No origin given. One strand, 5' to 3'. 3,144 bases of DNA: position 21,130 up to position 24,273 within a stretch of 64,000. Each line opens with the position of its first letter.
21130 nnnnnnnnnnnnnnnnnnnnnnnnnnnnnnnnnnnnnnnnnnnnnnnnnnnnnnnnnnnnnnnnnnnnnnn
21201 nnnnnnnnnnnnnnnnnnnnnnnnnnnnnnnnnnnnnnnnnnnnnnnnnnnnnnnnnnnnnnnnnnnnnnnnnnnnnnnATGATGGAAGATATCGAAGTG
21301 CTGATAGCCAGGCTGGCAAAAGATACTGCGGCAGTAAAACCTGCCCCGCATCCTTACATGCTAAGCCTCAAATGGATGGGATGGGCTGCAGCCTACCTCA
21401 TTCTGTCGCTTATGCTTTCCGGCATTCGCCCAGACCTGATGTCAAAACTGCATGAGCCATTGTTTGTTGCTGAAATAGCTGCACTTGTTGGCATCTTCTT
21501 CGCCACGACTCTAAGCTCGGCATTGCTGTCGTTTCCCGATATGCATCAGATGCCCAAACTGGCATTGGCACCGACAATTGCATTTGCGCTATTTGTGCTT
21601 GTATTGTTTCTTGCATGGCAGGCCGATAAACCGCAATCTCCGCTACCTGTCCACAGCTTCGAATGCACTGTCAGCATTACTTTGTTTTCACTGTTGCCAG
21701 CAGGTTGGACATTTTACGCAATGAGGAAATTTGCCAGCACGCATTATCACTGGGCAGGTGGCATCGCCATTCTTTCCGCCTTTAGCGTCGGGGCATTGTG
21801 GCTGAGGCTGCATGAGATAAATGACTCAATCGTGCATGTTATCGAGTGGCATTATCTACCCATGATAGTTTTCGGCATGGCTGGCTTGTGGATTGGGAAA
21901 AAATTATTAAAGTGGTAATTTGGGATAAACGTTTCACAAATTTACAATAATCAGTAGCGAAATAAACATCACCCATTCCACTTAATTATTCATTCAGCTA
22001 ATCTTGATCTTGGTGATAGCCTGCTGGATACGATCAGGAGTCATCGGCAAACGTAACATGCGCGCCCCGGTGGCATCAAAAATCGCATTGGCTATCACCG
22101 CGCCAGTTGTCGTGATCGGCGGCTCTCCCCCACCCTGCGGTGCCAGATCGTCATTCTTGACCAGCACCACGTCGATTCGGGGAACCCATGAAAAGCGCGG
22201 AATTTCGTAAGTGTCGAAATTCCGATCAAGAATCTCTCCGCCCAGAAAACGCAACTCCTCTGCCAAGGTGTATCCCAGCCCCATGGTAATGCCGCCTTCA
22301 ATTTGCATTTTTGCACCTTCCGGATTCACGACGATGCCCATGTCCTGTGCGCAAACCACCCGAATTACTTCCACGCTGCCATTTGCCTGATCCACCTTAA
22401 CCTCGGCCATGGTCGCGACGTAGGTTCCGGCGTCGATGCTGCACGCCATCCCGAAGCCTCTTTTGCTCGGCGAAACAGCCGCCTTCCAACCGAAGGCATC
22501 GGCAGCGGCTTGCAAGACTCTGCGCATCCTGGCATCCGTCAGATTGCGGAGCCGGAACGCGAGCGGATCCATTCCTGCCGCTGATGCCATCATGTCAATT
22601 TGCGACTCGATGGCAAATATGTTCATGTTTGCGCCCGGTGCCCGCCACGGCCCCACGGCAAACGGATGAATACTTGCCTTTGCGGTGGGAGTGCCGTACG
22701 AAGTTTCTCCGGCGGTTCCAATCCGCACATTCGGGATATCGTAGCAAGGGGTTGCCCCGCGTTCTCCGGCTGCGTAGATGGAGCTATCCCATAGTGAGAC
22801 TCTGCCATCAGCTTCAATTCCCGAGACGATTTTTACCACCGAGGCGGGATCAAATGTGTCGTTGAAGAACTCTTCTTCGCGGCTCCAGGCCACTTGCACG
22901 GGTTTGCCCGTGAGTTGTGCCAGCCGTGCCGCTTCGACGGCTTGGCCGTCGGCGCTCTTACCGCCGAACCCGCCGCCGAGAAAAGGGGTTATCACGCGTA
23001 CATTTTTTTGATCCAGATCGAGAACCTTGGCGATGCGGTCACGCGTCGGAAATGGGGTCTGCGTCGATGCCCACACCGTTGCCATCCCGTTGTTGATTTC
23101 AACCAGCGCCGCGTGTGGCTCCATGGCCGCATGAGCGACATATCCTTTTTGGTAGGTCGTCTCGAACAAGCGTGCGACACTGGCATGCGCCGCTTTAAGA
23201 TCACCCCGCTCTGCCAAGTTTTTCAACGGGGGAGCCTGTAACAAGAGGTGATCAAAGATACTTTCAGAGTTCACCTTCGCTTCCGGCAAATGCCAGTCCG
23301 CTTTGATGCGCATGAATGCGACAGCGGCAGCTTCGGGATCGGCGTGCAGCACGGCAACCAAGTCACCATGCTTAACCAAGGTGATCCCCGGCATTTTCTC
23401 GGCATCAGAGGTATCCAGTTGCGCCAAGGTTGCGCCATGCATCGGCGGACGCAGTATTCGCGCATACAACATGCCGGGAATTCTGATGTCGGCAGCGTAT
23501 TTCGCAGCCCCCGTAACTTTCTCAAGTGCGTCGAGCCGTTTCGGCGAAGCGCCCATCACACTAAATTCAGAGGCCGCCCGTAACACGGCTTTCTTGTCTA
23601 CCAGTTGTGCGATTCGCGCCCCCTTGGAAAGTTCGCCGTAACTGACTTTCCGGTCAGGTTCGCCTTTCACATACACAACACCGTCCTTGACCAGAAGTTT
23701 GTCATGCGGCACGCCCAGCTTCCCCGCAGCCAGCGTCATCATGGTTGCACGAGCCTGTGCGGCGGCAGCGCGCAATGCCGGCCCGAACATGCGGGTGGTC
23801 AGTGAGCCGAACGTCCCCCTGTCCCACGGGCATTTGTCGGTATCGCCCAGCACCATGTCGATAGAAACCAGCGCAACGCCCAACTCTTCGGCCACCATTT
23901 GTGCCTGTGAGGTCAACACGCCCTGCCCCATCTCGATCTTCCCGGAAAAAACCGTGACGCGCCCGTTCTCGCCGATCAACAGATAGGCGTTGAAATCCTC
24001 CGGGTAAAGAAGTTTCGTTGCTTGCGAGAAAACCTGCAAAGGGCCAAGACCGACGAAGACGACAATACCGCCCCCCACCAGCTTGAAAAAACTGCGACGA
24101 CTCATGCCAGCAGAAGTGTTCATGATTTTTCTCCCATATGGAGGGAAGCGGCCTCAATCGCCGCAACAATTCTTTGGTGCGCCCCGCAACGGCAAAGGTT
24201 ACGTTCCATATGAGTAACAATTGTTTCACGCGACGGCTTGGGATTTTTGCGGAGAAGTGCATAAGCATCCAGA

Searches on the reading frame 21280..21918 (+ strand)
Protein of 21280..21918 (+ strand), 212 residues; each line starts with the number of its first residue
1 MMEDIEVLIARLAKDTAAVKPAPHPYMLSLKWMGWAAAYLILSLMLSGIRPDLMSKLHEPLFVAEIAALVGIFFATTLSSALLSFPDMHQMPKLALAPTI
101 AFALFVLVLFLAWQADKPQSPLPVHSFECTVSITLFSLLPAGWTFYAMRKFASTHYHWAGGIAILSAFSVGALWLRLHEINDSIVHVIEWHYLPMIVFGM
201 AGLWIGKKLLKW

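Call 3: search_protein_families(library=pfam, proteins=[window:21280-21918:+], max_evalue=0.01)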
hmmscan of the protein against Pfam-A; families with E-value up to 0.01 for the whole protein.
window:21280-21918:+ (212 aa): 1 family
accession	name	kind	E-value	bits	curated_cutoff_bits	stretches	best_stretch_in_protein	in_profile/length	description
PF06532.16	NrsF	-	8.3e-43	147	26.8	1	12-212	1-204/204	Negative regulator of sigma F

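Call 4: search_protein_families(library=ncbifam, proteins=[window:21280-21918:+], max_evalue=0.01)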
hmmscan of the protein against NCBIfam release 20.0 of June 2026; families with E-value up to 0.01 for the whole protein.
window:21280-21918:+ (212 aa): 1 family
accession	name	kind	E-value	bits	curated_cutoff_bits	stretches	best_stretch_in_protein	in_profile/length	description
NF042994.1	AntiSigF_NrsF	equivalog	2.1e-08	33.9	300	1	7-212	5-214/214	anti-sigma-F factor NrsF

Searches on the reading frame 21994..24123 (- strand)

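Call 35: search_protein_families(library=pfam, proteins=[window:21994-24123:-], max_evalue=0.01)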
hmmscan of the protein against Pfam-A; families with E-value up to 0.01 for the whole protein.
window:21994-24123:- (709 aa): 3 families
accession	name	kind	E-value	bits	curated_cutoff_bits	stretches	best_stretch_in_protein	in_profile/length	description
PF20256.3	MoCoBD_2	-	3.4e-54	184.7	27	2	41-187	45-183/283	Molybdopterin cofactor-binding domain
PF02738.23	MoCoBD_1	-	4.5e-44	150.8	27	1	304-528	10-244/244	Molybdopterin cofactor-binding domain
PF01315.27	Ald_Xan_dh_C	-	1.9e-07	31.8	31.3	1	204-250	1-47/110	Aldehyde oxidase and xanthine dehydrogenase, a/b hammerhead domain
